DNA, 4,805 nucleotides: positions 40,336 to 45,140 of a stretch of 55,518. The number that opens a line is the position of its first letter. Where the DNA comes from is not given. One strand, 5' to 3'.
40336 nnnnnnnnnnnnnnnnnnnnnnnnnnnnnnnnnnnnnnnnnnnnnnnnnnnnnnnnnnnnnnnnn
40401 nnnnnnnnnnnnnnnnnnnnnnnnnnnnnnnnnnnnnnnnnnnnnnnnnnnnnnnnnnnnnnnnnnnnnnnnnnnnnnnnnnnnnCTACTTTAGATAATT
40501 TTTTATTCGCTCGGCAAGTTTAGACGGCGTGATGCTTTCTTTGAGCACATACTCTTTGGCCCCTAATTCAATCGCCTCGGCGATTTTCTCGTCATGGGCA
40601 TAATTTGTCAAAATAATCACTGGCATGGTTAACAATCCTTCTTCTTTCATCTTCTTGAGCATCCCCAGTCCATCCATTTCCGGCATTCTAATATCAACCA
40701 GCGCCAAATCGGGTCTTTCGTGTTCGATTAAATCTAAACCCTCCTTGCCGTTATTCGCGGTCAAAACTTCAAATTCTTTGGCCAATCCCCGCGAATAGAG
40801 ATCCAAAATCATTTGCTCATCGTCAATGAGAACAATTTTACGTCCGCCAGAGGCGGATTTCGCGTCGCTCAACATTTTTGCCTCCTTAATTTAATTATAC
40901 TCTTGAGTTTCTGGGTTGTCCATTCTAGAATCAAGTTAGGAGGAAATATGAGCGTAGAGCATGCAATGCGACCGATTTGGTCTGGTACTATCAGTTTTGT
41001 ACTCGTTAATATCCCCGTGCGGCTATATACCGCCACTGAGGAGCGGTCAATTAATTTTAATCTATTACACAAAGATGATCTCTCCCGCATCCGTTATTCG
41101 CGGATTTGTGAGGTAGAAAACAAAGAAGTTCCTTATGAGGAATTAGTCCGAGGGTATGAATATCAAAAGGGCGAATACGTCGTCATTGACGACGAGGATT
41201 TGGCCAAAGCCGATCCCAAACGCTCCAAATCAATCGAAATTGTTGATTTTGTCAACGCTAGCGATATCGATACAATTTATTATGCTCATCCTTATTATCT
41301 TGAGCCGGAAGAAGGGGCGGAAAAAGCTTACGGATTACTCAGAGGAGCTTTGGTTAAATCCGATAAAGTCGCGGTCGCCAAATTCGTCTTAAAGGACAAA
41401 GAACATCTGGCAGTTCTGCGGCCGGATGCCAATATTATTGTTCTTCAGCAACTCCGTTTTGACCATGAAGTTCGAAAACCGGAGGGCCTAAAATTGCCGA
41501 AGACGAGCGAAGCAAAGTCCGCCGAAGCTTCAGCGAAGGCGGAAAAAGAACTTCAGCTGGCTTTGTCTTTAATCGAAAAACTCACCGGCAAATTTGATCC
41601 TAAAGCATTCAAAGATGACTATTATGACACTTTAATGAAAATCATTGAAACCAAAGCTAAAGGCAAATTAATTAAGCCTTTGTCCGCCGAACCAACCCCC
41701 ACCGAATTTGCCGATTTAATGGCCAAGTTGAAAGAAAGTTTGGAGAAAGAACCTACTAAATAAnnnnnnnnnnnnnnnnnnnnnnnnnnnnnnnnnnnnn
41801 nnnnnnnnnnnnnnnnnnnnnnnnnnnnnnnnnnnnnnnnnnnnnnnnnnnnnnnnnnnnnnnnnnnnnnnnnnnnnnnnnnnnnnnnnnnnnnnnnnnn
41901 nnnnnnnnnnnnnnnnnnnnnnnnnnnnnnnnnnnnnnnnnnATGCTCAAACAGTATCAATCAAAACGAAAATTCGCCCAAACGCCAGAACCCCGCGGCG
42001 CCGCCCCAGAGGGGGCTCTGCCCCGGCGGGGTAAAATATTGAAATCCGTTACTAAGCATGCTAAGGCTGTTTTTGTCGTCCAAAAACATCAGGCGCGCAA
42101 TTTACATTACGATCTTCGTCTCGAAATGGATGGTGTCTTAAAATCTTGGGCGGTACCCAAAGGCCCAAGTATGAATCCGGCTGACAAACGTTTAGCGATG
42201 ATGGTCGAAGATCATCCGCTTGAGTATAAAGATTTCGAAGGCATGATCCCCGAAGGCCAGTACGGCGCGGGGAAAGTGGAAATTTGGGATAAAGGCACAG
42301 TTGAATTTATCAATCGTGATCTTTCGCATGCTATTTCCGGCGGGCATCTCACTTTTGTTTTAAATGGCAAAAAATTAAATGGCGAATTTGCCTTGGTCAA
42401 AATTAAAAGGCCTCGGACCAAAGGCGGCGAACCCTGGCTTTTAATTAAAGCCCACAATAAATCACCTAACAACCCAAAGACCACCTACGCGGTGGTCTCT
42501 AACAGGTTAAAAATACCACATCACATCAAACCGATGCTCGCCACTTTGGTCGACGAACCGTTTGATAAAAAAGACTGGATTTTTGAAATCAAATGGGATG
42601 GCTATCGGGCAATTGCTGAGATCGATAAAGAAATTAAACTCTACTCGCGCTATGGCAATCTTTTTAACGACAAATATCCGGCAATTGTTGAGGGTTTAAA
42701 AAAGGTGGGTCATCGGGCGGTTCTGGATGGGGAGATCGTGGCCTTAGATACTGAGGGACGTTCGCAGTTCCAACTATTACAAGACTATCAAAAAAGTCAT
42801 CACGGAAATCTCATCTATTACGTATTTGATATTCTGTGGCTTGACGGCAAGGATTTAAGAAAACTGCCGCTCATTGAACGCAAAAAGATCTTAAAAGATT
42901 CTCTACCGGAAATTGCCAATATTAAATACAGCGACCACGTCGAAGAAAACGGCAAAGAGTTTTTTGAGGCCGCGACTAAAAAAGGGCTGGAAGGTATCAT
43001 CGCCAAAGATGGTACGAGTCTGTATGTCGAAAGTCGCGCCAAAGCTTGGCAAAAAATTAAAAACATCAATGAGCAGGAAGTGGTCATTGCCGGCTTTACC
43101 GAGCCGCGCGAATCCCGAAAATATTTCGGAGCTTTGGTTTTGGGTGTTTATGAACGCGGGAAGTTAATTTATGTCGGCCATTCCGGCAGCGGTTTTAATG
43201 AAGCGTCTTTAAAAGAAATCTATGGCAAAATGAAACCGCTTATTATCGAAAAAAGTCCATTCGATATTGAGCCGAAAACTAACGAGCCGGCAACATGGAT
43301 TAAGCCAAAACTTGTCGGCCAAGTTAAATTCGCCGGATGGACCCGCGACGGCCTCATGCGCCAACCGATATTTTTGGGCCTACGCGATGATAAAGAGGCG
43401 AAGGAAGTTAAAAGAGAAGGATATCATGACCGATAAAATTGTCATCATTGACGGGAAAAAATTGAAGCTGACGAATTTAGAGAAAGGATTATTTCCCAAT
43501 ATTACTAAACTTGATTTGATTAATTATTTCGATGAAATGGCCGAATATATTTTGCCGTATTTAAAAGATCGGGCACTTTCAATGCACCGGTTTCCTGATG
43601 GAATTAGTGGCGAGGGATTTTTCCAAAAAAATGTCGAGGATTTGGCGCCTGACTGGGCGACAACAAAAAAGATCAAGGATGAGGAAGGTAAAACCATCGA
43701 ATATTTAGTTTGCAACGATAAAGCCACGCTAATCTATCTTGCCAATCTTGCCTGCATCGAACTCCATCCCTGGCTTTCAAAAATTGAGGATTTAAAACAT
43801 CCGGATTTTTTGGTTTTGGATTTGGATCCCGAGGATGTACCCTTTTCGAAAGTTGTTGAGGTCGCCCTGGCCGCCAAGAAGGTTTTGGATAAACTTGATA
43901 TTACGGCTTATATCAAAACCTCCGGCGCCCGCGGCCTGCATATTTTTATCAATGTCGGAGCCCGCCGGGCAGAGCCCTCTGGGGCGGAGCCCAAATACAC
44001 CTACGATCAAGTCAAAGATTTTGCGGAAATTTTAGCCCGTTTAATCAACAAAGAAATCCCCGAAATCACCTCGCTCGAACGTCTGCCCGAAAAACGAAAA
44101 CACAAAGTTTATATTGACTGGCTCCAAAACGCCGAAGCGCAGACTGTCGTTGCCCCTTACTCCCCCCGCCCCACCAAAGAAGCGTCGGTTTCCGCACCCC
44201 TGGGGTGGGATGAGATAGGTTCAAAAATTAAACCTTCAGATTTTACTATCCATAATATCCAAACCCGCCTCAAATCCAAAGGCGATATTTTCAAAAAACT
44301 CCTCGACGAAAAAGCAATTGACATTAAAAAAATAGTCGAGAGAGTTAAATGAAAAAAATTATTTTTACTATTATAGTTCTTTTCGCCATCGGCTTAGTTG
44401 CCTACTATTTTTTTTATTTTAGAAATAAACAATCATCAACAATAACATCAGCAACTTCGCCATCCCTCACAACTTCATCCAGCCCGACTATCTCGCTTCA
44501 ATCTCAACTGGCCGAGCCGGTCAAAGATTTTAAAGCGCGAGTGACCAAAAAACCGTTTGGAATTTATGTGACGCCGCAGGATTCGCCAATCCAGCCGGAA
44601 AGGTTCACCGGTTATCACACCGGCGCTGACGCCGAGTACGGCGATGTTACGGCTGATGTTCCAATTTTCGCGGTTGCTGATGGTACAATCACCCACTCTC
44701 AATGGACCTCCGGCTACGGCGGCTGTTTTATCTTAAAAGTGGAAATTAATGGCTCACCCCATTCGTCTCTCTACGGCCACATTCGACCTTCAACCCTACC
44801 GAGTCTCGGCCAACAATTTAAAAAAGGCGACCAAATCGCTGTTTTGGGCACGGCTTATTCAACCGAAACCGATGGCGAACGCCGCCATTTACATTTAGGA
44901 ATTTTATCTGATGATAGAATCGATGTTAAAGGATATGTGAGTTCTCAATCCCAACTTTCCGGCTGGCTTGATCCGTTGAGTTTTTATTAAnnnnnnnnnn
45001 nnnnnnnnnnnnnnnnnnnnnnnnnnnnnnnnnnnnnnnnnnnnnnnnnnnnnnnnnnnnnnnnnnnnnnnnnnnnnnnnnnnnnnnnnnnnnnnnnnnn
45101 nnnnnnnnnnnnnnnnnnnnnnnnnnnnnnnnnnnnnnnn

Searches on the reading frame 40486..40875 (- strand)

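Call 31: search_protein_families(library=pfam, proteins=[window:40486-40875:-], max_evalue=0.001)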
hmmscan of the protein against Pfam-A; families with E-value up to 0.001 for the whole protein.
window:40486-40875:- (129 aa): 1 family
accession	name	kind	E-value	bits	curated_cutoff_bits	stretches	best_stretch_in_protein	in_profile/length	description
PF00072.30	Response_reg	-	2.5e-25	89.3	30.2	1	14-124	1-110/111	Response regulator receiver domain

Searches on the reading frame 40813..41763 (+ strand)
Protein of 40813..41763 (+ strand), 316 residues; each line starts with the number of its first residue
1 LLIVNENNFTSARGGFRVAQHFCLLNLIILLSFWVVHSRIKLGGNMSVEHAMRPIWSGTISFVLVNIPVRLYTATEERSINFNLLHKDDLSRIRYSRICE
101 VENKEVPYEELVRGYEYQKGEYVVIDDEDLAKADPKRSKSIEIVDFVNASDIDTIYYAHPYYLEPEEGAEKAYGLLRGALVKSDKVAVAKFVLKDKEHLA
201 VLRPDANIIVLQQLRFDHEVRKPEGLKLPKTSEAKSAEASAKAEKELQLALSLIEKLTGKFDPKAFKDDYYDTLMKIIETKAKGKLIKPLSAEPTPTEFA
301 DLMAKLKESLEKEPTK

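Call 31: search_protein_families(library=pfam, proteins=[window:40813-41763:+], max_evalue=0.001)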
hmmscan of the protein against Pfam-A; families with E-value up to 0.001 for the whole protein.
window:40813-41763:+ (316 aa): 1 family
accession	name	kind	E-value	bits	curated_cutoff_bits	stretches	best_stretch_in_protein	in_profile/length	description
PF02735.22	Ku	-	2.1e-51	175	25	1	62-238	2-187/190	Ku70/Ku80 beta-barrel domain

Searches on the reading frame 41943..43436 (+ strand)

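Call 31: search_protein_families(library=pfam, proteins=[window:41943-43436:+], max_evalue=0.001)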
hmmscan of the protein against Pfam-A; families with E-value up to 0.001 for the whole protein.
window:41943-43436:+ (497 aa): 5 families
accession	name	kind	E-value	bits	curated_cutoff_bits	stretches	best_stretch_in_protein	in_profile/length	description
PF13298.12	LigD_N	-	7.5e-44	148.7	31.1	1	47-153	1-107/107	DNA Ligase D 3'-phosphoesterase domain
PF01068.26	DNA_ligase_A_M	-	9.2e-34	117.4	26.2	1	197-373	1-204/204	ATP dependent DNA ligase domain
PF04679.21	DNA_ligase_A_C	-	5.7e-29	100.8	27.5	1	392-484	2-94/94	ATP dependent DNA ligase C terminal region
PF01331.24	mRNA_cap_enzyme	-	4.5e-06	27.1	29.6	1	211-347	17-147/194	mRNA capping enzyme, catalytic domain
PF09414.15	RNA_ligase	-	5.9e-06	27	27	1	211-372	2-170/171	RNA ligase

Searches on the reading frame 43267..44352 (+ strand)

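Call 31: search_protein_families(library=pfam, proteins=[window:43267-44352:+], max_evalue=0.001)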
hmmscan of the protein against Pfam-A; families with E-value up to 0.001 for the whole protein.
window:43267-44352:+ (361 aa): 1 family
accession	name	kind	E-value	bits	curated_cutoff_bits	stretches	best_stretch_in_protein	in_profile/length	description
PF21686.3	LigD_Prim-Pol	-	1.2e-90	304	27.4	1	80-342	1-254/254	LigD, primase-polymerase domain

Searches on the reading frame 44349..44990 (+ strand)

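Call 31: search_protein_families(library=pfam, proteins=[window:44349-44990:+], max_evalue=0.001)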
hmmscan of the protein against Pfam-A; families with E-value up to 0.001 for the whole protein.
window:44349-44990:+ (213 aa): 1 family
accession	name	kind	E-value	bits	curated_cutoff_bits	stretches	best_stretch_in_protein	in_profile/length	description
PF01551.29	Peptidase_M23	-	6e-11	42.8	28.7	1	90-187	3-89/96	Peptidase family M23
